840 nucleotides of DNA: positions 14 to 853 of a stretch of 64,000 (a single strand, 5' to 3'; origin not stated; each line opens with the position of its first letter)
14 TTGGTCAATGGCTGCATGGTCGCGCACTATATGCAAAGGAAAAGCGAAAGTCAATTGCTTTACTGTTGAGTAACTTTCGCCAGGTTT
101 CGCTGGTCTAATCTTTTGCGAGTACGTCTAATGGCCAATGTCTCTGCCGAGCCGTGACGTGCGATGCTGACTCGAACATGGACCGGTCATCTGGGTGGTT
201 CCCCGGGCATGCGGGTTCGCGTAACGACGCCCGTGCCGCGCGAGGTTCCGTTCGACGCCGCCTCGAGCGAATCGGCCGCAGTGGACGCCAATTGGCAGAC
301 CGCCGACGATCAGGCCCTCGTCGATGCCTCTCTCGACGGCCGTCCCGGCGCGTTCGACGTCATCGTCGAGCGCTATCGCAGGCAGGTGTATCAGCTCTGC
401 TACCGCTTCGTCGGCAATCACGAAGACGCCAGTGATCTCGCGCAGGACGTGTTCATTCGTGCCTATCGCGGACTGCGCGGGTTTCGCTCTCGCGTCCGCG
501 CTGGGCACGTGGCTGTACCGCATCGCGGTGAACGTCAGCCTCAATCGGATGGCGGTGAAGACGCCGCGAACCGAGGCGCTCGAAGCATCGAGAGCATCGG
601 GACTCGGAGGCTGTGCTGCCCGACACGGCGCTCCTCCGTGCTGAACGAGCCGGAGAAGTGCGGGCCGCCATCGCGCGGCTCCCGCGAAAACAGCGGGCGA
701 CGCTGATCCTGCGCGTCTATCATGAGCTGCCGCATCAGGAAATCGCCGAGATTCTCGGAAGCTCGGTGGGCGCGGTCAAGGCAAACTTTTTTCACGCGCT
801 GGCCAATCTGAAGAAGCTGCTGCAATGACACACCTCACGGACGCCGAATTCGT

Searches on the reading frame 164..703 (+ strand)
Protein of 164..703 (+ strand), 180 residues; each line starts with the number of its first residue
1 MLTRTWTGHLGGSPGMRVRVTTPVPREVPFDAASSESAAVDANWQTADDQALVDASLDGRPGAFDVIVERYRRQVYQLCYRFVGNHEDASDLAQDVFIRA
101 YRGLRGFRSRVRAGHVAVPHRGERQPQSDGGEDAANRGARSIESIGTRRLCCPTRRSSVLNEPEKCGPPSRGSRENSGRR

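Call 60: search_protein_families(library=pfam, alignment_id=A5, max_evalue=0.00001)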
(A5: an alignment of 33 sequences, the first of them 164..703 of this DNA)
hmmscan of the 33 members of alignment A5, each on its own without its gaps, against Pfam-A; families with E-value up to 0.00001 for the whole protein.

A. member 1, window:164-703:+ (180 aa): 1 family
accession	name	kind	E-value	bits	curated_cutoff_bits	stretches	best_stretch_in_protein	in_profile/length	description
PF04542.20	Sigma70_r2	-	1.1e-12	48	24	1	67-111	1-46/71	Sigma-70 region 2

B. families by the number of members that match (of 33 scanned): 57 families (the first 25 are shown)
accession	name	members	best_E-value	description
PF00004.35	AAA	2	2e-44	ATPase family associated with various cellular activities (AAA)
PF07728.20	AAA_5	2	4.7e-14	AAA domain (dynein-related subfamily)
PF04542.20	Sigma70_r2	2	1.1e-12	Sigma-70 region 2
PF07724.20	AAA_2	1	5.4e-69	AAA domain (Cdc48 subfamily)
PF01434.24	Peptidase_M41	1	1.7e-64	Peptidase family M41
PF00155.27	Aminotran_1_2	1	5.9e-63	Aminotransferase class I and II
PF02913.24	FAD-oxidase_C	1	9.5e-62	FAD linked oxidases, C-terminal domain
PF01556.23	DnaJ_C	1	2.4e-51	DnaJ C terminal domain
PF03602.21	Cons_hypoth95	1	1.1e-48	Conserved hypothetical protein 95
PF03741.22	TerC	1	4.2e-47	Integral membrane protein TerC family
PF08448.16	PAS_4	1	9.9e-42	PAS fold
PF01565.28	FAD_binding_4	1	4.2e-41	FAD binding domain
PF00941.27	FAD_binding_5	1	4.1e-37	FAD binding domain in molybdopterin dehydrogenase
PF00762.24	Ferrochelatase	1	4.1e-34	Ferrochelatase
PF07497.18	Rho_RNA_bind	1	6.1e-34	Rho termination factor, RNA-binding domain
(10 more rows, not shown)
